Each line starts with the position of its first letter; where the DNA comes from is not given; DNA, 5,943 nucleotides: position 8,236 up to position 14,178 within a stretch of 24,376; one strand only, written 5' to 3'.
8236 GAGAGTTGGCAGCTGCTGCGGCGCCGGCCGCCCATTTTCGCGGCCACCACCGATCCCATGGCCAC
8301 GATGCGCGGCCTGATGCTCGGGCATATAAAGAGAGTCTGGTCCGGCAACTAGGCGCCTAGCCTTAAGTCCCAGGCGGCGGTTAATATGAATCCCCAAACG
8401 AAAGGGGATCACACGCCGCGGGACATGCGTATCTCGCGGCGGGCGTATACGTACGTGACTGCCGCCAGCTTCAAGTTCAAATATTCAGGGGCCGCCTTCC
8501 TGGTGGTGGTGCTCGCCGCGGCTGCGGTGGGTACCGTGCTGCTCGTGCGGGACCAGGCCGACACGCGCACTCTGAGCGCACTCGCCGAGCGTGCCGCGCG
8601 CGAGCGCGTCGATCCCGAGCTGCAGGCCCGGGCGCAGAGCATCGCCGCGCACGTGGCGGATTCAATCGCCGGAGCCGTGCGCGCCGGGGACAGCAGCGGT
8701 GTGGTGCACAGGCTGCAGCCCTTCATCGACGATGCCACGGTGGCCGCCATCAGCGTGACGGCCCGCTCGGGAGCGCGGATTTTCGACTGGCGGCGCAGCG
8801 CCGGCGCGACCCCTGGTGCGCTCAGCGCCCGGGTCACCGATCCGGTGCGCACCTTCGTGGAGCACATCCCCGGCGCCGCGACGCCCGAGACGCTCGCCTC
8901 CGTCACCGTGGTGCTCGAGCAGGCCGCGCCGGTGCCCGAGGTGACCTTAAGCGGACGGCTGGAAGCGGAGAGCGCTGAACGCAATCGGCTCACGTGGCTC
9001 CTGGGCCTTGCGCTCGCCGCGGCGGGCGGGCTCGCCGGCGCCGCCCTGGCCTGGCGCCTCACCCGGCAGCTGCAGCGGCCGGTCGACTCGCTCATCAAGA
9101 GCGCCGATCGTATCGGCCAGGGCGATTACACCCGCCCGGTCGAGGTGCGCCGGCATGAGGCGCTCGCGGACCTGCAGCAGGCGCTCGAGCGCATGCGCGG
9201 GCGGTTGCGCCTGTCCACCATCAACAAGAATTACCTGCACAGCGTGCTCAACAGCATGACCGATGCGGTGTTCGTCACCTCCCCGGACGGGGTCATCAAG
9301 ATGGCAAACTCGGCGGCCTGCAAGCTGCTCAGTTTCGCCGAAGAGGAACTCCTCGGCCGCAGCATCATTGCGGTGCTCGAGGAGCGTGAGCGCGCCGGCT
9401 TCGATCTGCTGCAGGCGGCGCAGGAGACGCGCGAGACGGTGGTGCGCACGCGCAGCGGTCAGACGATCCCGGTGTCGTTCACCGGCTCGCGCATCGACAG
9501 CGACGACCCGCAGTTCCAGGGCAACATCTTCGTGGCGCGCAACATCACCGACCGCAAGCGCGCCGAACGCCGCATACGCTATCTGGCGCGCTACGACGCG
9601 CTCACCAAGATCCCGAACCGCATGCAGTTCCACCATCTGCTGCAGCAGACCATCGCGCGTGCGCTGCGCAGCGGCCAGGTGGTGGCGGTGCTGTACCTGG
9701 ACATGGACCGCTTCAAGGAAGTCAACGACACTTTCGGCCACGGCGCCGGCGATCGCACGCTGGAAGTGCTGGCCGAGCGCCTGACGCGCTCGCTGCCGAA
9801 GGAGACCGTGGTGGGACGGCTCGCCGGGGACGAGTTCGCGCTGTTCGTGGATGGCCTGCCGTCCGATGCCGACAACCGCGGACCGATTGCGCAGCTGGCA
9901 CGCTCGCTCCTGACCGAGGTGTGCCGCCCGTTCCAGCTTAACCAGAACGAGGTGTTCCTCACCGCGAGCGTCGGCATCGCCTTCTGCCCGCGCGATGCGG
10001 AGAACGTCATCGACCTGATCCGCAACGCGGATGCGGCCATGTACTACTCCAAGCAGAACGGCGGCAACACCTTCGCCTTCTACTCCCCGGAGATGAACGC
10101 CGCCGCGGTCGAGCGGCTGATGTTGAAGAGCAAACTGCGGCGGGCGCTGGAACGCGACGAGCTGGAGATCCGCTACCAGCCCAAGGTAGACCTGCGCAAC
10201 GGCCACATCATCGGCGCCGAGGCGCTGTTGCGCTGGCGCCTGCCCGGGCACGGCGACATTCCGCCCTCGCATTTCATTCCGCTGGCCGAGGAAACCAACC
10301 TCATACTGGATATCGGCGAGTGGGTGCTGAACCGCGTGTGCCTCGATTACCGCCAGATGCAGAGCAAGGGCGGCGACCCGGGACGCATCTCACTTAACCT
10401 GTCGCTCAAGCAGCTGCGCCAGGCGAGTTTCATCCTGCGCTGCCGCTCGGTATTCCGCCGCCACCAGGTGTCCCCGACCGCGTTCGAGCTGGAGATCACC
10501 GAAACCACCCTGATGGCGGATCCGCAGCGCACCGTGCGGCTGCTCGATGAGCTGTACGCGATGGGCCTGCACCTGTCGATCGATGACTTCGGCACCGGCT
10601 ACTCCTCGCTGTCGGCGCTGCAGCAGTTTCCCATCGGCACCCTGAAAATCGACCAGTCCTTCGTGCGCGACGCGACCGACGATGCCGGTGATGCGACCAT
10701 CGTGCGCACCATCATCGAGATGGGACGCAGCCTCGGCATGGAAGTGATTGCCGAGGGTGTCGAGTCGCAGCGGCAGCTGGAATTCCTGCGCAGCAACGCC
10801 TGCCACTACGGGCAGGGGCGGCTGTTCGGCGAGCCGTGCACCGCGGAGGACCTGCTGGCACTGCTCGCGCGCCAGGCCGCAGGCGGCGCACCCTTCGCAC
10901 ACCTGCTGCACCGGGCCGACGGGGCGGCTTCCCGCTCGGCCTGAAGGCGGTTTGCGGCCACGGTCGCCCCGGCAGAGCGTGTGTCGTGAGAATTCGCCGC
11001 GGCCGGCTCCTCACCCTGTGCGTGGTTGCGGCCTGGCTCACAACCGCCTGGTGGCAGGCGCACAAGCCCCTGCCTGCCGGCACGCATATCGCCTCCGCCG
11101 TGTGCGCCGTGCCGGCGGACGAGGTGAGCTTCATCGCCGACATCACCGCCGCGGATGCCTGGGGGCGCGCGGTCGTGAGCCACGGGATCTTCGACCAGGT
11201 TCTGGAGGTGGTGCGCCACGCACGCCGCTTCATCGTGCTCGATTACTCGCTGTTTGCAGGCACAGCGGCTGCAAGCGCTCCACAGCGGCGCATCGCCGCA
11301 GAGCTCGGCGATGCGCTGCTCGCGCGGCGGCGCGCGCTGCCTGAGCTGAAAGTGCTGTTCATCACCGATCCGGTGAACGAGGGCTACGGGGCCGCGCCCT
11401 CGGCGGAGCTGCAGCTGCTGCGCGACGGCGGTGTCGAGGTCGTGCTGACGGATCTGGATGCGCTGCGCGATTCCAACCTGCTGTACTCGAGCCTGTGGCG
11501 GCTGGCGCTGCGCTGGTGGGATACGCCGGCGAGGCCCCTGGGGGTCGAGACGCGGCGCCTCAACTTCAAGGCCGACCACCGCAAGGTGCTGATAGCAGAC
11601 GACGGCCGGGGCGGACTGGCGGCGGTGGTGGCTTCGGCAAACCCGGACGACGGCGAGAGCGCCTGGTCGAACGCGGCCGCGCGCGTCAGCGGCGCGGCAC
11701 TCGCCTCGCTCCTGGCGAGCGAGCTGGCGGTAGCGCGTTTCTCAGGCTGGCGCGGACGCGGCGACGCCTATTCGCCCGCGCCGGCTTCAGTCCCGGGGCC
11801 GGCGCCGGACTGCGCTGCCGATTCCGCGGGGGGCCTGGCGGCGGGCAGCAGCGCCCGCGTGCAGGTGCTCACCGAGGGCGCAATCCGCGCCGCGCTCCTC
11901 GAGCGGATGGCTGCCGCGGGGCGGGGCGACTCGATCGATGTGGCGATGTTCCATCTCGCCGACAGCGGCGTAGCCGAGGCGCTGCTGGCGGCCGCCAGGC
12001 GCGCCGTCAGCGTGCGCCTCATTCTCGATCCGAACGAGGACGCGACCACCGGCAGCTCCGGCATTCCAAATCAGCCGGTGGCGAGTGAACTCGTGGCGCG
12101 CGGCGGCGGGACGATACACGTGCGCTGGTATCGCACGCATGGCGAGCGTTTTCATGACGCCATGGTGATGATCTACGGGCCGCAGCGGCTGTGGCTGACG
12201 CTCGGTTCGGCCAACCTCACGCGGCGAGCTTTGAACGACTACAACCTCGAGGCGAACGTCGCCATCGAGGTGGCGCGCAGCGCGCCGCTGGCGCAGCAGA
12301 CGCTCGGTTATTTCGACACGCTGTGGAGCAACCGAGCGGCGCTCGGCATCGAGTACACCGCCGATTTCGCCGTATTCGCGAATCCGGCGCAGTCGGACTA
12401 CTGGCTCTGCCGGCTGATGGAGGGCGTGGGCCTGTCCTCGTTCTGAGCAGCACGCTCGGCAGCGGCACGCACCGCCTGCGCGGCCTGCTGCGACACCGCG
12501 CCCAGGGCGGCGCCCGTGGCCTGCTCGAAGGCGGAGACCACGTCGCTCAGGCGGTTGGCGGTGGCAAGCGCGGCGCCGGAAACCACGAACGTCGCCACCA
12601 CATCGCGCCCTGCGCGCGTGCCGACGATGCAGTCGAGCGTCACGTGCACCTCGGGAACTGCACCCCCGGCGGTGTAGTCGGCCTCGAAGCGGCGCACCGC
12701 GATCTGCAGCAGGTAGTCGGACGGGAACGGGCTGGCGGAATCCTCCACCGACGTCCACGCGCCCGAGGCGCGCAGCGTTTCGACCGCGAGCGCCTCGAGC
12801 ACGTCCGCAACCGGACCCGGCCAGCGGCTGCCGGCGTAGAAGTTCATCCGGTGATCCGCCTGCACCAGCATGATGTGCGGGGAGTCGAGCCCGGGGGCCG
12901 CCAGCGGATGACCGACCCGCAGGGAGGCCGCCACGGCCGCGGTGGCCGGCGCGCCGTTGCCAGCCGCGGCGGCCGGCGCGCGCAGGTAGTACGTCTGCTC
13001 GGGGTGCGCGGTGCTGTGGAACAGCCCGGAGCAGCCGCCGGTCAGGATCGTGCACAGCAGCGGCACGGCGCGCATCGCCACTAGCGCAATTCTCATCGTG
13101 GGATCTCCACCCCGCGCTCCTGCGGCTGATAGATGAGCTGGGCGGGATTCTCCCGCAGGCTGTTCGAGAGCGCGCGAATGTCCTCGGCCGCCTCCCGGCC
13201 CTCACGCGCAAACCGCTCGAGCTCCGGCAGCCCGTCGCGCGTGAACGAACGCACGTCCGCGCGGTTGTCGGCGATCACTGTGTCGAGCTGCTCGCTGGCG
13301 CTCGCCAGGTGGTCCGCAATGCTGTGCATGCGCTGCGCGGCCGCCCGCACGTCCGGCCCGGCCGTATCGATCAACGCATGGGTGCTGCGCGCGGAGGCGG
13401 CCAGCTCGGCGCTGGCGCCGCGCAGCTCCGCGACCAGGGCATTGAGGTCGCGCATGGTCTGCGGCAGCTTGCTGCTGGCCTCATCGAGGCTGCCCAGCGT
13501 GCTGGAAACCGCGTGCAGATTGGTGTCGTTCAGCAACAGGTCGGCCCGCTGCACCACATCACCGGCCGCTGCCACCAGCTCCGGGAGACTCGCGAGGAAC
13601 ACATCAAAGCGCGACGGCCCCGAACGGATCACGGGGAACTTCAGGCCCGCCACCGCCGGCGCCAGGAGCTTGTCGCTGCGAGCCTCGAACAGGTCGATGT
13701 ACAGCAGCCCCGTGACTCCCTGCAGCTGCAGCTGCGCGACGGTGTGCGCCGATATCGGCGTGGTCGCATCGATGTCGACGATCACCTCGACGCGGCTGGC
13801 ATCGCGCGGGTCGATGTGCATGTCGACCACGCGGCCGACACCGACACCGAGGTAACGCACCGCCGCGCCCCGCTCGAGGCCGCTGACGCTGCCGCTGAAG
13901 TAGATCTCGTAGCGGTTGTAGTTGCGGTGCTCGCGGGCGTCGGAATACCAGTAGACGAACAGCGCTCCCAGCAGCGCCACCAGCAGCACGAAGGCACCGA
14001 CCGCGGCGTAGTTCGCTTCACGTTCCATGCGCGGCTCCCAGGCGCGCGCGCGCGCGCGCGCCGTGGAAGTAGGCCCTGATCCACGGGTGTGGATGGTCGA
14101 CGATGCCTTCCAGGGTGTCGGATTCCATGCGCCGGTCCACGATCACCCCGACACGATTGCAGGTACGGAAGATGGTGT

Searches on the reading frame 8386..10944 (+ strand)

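Call 63: search_protein_families(library=pfam, proteins=[window:8386-10944:+], max_evalue=0.0001)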
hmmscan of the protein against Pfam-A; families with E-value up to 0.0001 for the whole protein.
window:8386-10944:+ (852 aa): 8 families
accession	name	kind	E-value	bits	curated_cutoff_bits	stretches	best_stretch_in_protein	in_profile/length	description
PF00563.25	EAL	-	2.8e-73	246.6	31.3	1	583-817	3-236/236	EAL domain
PF00990.26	GGDEF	-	4.7e-42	143.9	23.8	1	401-561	1-160/161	Diguanylate cyclase, GGDEF domain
PF00989.32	PAS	-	8.3e-11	42.3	22.6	1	284-373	3-99/113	PAS fold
PF13426.13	PAS_9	-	2.9e-10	40.8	27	1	293-389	2-103/103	PAS domain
PF08448.16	PAS_4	-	6.9e-09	36.4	23.1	1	288-392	1-110/110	PAS fold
PF24820.1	Diguanyl_cycl_sensor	-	1.2e-07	32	28.1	1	288-377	2-103/109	Diguanylate cyclase-like sensor domain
PF00672.30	HAMP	-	3.1e-07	31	25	1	225-275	2-52/53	HAMP domain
PF13188.13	PAS_8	-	3.4e-07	30.4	21.8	1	283-340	2-59/65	PAS domain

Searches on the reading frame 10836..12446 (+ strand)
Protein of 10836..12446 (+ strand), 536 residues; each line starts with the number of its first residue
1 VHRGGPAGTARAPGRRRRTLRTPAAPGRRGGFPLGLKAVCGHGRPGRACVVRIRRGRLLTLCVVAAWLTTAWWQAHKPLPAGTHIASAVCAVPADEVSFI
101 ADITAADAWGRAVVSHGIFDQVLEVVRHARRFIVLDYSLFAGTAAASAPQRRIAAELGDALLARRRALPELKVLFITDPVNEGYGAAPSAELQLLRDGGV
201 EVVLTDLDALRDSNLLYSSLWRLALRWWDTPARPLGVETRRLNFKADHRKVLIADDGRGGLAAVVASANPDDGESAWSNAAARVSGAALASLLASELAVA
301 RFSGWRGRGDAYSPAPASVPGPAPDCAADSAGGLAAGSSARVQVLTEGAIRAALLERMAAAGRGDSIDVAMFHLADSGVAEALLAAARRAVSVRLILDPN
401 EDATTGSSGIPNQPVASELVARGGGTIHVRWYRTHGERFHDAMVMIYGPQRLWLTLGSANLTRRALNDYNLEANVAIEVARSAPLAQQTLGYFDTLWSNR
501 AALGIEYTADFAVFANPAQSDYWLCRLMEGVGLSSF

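Call 63: search_protein_families(library=pfam, proteins=[window:10836-12446:+], max_evalue=0.0001)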
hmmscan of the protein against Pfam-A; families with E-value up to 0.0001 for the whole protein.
window:10836-12446:+ (536 aa): 1 family
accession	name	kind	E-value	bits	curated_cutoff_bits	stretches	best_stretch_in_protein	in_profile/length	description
PF13091.12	PLDc_2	-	2.2e-20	73.3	27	1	356-497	3-132/132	PLD-like domain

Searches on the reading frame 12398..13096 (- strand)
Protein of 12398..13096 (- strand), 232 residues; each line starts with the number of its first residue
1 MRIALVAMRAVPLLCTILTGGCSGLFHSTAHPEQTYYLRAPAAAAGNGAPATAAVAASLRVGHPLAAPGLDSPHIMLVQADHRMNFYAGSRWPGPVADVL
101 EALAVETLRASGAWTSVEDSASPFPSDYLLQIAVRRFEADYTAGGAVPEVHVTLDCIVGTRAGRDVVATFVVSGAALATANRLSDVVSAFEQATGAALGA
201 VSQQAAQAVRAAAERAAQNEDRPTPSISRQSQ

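Call 63: search_protein_families(library=pfam, proteins=[window:12398-13096:-], max_evalue=0.0001)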
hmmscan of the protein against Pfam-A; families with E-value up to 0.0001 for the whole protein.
window:12398-13096:- (232 aa): 1 family
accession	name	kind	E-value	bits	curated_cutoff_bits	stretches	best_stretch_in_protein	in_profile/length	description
PF03886.18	ABC_trans_aux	-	5.3e-12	46.1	26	1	36-194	1-153/161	ABC-type transport auxiliary lipoprotein component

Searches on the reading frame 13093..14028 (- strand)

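Call 63: search_protein_families(library=pfam, proteins=[window:13093-14028:-], max_evalue=0.0001)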
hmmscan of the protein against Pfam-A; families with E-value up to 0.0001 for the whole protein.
window:13093-14028:- (311 aa): 1 family
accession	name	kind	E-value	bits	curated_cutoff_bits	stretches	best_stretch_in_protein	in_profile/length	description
PF02470.25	MlaD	-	1.4e-15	57.7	25.1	1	38-113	3-78/81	MlaD protein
